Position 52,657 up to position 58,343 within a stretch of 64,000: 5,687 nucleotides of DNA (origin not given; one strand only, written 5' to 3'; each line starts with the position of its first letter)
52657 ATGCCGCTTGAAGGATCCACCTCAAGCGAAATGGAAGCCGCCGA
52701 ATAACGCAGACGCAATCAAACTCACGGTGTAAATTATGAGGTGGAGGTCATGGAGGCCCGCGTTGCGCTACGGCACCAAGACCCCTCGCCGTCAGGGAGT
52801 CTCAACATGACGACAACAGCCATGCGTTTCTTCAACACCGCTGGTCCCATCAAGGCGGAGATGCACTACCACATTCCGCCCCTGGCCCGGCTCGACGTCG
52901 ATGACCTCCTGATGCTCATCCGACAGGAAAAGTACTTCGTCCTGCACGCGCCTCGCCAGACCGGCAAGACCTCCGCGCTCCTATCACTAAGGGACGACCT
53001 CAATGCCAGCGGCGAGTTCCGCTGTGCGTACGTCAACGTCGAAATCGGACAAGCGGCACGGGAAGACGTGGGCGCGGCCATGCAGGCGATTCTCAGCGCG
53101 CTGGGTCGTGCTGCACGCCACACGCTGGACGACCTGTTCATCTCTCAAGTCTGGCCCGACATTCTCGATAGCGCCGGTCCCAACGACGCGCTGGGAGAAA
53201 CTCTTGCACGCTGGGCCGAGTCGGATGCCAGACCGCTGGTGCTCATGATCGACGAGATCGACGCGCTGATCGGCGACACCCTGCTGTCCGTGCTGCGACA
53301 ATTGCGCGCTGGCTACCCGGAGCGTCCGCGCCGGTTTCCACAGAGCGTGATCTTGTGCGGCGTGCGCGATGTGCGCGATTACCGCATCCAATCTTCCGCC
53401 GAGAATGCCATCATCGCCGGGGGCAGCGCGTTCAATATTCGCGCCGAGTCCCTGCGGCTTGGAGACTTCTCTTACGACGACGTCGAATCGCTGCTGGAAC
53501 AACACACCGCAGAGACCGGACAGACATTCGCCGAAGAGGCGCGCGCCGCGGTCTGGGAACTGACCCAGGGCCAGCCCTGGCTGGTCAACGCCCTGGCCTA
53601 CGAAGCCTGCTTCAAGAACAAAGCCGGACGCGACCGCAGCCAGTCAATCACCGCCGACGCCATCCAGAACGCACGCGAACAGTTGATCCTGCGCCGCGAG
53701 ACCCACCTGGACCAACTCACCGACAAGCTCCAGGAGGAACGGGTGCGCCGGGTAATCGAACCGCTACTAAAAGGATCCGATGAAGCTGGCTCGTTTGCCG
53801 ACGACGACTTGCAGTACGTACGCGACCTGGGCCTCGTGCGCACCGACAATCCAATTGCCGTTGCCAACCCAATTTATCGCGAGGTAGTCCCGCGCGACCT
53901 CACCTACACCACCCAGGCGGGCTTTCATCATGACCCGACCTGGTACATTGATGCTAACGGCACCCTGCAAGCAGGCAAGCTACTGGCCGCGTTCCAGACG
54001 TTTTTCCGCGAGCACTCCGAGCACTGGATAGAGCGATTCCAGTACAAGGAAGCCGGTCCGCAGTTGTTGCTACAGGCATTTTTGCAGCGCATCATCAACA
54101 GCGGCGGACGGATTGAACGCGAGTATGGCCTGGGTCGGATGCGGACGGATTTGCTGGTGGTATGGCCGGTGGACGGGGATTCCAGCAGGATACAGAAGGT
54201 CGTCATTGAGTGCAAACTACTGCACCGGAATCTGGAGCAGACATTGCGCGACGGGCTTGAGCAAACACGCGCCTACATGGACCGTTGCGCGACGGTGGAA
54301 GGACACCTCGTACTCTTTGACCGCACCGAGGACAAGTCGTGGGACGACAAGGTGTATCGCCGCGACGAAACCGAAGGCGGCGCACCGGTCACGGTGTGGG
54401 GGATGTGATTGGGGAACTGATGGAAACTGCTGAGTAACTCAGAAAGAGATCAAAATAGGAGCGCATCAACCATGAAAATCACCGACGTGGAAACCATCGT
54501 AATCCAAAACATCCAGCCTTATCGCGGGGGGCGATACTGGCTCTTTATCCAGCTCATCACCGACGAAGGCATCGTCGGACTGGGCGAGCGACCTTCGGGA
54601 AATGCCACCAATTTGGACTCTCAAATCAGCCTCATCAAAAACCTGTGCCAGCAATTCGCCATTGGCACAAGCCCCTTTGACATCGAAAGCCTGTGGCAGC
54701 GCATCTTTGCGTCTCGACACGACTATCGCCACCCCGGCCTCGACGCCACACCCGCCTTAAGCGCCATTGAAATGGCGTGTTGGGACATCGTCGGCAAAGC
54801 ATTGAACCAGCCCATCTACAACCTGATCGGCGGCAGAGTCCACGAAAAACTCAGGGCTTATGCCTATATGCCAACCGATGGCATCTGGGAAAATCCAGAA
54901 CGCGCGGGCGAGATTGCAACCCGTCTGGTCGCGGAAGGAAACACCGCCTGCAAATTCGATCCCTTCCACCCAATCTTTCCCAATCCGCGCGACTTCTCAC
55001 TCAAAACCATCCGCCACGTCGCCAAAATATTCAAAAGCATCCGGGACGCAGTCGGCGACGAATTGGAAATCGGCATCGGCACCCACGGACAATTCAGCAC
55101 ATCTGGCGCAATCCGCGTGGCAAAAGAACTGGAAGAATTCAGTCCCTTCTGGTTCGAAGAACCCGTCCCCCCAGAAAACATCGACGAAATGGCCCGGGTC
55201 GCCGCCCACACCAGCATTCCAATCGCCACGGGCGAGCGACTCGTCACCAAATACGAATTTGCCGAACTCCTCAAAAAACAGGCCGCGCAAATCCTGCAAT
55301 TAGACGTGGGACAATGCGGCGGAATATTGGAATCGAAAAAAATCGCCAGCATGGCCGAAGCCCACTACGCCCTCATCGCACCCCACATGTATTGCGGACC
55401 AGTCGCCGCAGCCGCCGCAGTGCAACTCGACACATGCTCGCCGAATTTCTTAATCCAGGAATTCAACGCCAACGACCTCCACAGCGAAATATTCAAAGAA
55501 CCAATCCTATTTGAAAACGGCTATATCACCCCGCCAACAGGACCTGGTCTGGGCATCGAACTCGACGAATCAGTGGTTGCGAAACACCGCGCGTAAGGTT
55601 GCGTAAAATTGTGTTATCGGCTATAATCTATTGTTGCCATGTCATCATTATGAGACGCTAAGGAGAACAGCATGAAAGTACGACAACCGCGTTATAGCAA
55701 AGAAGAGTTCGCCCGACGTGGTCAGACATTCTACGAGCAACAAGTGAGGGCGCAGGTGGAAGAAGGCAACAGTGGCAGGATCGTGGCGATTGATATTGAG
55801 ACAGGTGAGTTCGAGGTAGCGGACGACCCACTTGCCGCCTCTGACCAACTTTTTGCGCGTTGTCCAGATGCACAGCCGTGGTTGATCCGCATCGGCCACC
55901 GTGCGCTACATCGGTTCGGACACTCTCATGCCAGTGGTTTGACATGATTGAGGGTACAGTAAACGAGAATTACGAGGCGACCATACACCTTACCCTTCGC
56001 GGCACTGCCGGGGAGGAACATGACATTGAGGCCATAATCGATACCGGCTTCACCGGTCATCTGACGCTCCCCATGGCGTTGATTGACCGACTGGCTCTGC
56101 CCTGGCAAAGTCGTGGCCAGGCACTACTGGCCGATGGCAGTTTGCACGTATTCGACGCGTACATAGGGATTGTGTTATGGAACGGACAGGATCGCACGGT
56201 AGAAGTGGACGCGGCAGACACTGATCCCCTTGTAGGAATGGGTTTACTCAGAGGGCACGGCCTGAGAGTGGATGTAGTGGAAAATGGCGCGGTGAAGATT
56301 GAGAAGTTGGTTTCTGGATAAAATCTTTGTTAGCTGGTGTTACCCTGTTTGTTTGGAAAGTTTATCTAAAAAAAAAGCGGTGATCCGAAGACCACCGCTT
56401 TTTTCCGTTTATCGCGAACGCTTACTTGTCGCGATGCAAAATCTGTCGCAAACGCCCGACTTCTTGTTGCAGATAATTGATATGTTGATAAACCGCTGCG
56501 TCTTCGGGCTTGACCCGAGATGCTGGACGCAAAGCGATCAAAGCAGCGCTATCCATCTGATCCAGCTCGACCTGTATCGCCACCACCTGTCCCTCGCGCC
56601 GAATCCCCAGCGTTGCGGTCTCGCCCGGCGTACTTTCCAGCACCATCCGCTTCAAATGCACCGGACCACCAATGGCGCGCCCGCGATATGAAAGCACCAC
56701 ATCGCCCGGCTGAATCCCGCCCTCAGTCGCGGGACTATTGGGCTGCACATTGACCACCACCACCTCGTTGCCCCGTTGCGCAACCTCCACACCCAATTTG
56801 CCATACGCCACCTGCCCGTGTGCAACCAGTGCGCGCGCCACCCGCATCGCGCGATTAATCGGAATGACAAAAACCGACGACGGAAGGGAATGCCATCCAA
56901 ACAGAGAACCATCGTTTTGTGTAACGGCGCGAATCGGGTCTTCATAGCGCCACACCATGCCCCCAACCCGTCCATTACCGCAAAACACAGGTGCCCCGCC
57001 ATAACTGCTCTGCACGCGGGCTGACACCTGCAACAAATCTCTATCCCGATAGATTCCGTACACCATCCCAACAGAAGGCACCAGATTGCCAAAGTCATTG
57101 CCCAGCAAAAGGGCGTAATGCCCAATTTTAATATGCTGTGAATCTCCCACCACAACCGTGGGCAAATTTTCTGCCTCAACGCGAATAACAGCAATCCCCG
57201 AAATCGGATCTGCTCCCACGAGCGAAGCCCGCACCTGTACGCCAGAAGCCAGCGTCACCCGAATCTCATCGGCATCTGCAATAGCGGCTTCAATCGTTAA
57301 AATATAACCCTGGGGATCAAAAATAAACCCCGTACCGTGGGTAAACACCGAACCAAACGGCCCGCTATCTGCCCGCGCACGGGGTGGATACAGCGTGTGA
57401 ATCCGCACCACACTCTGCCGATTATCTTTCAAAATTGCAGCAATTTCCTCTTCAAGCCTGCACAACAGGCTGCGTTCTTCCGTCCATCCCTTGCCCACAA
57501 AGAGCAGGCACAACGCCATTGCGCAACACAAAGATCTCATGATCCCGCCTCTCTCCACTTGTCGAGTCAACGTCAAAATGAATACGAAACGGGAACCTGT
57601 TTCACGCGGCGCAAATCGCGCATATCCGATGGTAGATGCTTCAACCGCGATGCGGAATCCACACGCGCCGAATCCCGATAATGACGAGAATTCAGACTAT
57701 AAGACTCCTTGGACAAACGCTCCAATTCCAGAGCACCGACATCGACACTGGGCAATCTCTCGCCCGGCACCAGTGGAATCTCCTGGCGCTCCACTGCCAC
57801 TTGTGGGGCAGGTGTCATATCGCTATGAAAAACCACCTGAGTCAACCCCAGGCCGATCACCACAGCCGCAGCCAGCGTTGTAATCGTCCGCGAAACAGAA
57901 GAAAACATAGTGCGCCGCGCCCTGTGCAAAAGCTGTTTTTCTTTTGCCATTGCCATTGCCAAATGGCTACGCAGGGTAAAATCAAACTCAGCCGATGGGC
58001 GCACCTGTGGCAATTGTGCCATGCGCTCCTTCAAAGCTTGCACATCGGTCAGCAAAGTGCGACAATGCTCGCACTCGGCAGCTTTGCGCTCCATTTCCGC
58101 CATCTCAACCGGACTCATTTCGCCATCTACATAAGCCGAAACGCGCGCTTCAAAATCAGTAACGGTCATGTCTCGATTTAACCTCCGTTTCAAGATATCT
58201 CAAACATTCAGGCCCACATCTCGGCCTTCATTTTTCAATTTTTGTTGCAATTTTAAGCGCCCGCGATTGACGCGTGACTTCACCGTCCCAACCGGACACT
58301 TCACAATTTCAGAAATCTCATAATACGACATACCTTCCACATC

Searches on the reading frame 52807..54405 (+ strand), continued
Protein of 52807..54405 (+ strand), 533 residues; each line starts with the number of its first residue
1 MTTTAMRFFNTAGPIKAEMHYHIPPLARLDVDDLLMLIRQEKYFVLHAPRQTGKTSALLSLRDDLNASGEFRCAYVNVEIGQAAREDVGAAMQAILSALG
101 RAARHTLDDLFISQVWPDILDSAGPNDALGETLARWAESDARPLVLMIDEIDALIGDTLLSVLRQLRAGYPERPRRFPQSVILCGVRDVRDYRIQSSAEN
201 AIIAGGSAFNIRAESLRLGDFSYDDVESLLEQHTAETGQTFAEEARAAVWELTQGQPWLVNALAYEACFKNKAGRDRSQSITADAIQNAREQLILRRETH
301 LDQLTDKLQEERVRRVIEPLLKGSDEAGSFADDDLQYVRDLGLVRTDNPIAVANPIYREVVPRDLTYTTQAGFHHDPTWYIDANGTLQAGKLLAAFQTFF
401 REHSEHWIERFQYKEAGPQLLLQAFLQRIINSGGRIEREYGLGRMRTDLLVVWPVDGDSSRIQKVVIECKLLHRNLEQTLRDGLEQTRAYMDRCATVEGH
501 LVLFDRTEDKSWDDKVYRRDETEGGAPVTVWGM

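Call 62: search_protein_families(library=padloc, proteins=[L008:2545-5886:+, L008:7824-8045:+], max_evalue=0.001)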
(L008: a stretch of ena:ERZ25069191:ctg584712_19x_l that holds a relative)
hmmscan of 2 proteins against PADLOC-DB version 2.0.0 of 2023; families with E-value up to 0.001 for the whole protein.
L008:2545-5886:+ (1114 aa): 57 families (the best 25 are shown)
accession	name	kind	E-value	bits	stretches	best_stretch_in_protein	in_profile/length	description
PDLC00659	HmaA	-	9.2e-167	555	1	7-1093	64-1151/1176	SNF2 helicase / DEAD-box helicase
PDLC02620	DrmD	-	9.5e-100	333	1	45-617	97-630/1060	DrmD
PDLC02500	BrxHI|BrxHII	-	2.8e-90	302.2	1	23-642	66-649/933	BrxHI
PDLC02621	DrmD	-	2.5e-87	292.1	1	60-698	133-746/1040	DrmD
PDLC02504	BrxHI|BrxHII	-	2.1e-71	239.1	1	16-696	73-711/971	BrxHII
PDLC02572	DrmA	-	2.2e-58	196.1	1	60-695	130-740/1043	DrmA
PDLC02632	DrmD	-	1.1e-52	177.4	1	22-585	105-645/662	DrmD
PDLC02633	DrmD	-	2.2e-50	169.5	1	66-582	143-646/839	DrmD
PDLC02623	DrmD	-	2.5e-48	162.6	2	285-601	401-660/1040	DrmD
PDLC02634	DrmD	-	7.3e-48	161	1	46-603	90-621/900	DrmD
PDLC02619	DrmD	-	1.1e-45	154.2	3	519-657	488-629/872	DrmD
PDLC02624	DrmD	-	8.7e-37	124.9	1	86-585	2-486/652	DrmD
PDLC02840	DpdE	-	2.1e-31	107.1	2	424-584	520-673/1091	DpdE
PDLC02853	DpdE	-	6.7e-30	101.8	2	486-602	517-637/985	DpdE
PDLC02843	DpdE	-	9e-29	98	2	47-264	158-333/1091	DpdE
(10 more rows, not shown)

L008:7824-8045:+ (74 aa): 0 families

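Call 63: search_protein_families(library=pfam, proteins=[L018:5635-6861:+, L018:6889-8817:+, L018:8726-9796:+, L018:1206-3536:+, L018:3542-4678:+, L018:13614-14189:+, L018:4692-5417:+], max_evalue=0.001)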
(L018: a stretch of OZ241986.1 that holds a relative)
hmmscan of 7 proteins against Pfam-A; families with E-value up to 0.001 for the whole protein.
L018:5635-6861:+ (409 aa): 1 family
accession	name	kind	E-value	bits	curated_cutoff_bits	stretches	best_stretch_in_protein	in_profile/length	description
PF07676.18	PD40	-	9.6e-11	41.8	20.9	1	76-106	1-31/38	WD40-like Beta Propeller Repeat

L018:6889-8817:+ (643 aa): 7 families
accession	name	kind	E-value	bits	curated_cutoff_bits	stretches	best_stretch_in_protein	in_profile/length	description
PF00326.27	Peptidase_S9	-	1.4e-41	142.8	22.6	1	398-611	3-212/213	Prolyl oligopeptidase family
PF01738.24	DLH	-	3e-12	47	21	1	532-598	132-198/217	Dienelactone hydrolase family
PF02129.25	Peptidase_S15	-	3.7e-11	43.7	23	1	375-496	14-132/262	X-Pro dipeptidyl-peptidase (S15 family)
PF20434.5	BD-FAE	-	1.7e-10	41.2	26.8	1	377-568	10-214/215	BD-FAE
PF12697.13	Abhydrolase_6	-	3.5e-09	38.1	26.3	1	383-588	1-205/217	Alpha/beta hydrolase family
PF12146.15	Hydrolase_4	-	5.6e-09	36.1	27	1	379-521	3-137/239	Serine aminopeptidase, S33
PF00561.26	Abhydrolase_1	-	1.4e-06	28.6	25.8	1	381-471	1-81/245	alpha/beta hydrolase fold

L018:8726-9796:+ (357 aa): 1 family
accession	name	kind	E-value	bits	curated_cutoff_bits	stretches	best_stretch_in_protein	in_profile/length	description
PF00432.27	Prenyltrans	-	2.3e-06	27.7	26.5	1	42-113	51-120/304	Prenyltransferase alpha-alpha toroid domain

L018:1206-3536:+ (777 aa): 3 families
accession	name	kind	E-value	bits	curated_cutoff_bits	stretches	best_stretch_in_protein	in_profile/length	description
PF02518.31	HATPase_c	-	1.3e-20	74.4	26.4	2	668-774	6-108/111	Histidine kinase-, DNA gyrase B-, and HSP90-like ATPase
PF13589.12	HATPase_c_3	-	8.3e-18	65.2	25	1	28-151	5-114/137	Histidine kinase-, DNA gyrase B-, and HSP90-like ATPase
PF14501.12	HATPase_c_5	-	1.5e-05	25.3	22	1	666-771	4-101/102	GHKL domain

L018:3542-4678:+ (379 aa): 0 families

L018:13614-14189:+ (192 aa): 1 family
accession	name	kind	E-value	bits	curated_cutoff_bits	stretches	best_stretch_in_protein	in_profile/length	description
PF14103.11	DUF4276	-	2.2e-06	28.5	30.2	1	77-185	75-191/192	Domain of unknown function (DUF4276)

L018:4692-5417:+ (242 aa): 0 families

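Call 80: list_cluster_members(proteins=[L017:1325-4480:+, L017:4737-5981:+, L017:5981-6541:+, L002:4739-7918:+, L002:9419-9985:+])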
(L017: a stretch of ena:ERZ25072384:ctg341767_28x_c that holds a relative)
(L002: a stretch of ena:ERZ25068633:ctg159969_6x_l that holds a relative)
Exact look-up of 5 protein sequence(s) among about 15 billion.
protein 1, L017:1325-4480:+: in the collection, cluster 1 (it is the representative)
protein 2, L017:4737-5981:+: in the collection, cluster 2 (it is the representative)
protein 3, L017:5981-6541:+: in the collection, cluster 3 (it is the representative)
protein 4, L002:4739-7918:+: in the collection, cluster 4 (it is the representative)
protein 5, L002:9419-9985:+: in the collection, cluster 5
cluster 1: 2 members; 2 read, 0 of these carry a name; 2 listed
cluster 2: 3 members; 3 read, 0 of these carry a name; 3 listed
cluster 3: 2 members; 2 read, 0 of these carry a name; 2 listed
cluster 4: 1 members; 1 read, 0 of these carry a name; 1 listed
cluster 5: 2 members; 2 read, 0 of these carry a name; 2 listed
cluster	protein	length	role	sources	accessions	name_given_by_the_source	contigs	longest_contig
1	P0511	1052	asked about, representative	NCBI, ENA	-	-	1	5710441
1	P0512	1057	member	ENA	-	-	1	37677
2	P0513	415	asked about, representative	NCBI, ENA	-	-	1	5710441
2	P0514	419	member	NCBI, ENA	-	-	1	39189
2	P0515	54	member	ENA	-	-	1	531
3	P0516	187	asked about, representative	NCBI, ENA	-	-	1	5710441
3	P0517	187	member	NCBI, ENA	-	-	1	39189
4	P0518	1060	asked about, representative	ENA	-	-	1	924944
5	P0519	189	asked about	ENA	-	-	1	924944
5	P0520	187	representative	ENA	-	-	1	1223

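Call 85: search_dna_similar(query=window:52807-54405:+, collection=plasmids, mode=protein, max_rows=12)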
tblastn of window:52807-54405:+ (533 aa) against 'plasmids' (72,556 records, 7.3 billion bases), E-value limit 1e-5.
Records with a match: 16; places in all: 18; records where one place covers at least 80% of the query: 16.
Best place of each record, by identity: <60% 16.
By first word of the organism name: Pseudanabaena 8; Brasilonema 1; Aulosira 1; Fischerella 1; Nonomuraea 1; Butyrivibrio 1; Clostridium 1; Haliscomenobacter 1; Marinitoga 1.
By predicted mobility (MOB-suite, as given by PLSDB): non-mobilizable 12; mobilizable 3; conjugative 1.
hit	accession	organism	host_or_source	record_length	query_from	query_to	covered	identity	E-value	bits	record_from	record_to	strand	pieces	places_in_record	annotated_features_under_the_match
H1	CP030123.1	Brasilonema octagenarum UFV-E1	Eucalyptus grandis,mixed culture,leaves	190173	7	506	94%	45.3%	2e-115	382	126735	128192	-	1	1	ATP-binding protein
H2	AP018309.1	Aulosira laxa NIES-50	-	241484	7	505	94%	44.8%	1e-116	386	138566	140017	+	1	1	hypothetical protein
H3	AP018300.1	Fischerella sp. NIES-4106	-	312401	7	505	94%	43.5%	1e-102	346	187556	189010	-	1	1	hypothetical protein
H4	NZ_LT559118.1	Nonomuraea gerenzanensis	-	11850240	1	530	99%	40.4%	4e-107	358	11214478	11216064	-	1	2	none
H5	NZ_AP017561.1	Pseudanabaena sp. ABRG5-3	-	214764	7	506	94%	42.6%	4e-114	379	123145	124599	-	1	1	AAA-like domain-containing protein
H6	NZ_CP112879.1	Pseudanabaena galeata CCNP1313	-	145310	7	506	94%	42.3%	2e-112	374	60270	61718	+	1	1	ATP-binding protein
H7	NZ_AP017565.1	Pseudanabaena sp. ABRG5-3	-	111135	1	506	95%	41.8%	4e-111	370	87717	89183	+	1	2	AAA family ATPase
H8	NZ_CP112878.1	Pseudanabaena galeata CCNP1313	-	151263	1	506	95%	41.4%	4e-112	373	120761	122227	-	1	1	AAA family ATPase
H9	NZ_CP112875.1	Pseudanabaena galeata CCNP1313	-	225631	1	506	95%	41.1%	1e-110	369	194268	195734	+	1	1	AAA family ATPase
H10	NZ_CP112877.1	Pseudanabaena galeata CCNP1313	-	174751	1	506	95%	41.1%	1e-110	369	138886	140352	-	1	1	ATP-binding protein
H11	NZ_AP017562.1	Pseudanabaena sp. ABRG5-3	-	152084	1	506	95%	40.8%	2e-108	362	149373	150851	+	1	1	AAA-like domain-containing protein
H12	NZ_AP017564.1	Pseudanabaena sp. ABRG5-3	-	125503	1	506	95%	40.7%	4e-109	364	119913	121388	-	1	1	AAA family ATPase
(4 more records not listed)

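Call 86: search_dna_similar(query=window:52807-54405:+, collection=phages, mode=protein, max_rows=8)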
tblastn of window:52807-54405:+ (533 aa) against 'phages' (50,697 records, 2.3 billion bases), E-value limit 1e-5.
No match.

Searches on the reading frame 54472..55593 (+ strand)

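Call 9: search_protein_families(library=pfam, proteins=[window:54472-55593:+], max_evalue=0.001)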
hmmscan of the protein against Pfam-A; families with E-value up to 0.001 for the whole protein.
window:54472-55593:+ (374 aa): 2 families
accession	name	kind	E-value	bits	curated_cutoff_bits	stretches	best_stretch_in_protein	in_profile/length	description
PF13378.12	MR_MLE_C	-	1.1e-63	215.4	29.4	1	148-367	5-218/219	Enolase C-terminal domain-like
PF02746.21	MR_MLE_N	-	3.3e-13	50.3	22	1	24-120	29-117/117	Mandelate racemase / muconate lactonizing enzyme, N-terminal domain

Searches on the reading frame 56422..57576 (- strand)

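Call 9: search_protein_families(library=pfam, proteins=[window:56422-57576:-], max_evalue=0.001)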
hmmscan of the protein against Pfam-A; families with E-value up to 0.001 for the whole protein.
window:56422-57576:- (384 aa): 4 families
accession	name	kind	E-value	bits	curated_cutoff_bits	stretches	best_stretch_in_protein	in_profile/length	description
PF13365.12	Trypsin_2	-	2e-16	61.4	27.6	1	81-207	1-144/144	Trypsin-like peptidase domain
PF13180.12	PDZ_2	-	1.3e-15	57.8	27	1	259-338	1-80/80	PDZ domain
PF17820.7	PDZ_6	-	1.6e-09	37.8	27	1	273-327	1-54/54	PDZ domain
PF00595.29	PDZ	-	4e-05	24.3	23.2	1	259-297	10-52/81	PDZ domain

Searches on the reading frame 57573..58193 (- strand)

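Call 9: search_protein_families(library=pfam, proteins=[window:57573-58193:-], max_evalue=0.001)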
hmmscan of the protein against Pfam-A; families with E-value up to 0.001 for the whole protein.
window:57573-58193:- (206 aa): 1 family
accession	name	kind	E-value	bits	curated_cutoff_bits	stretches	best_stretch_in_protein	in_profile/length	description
PF13490.11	zf-HC2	-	1.1e-05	25.9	22.2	1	13-45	3-35/35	Putative zinc-finger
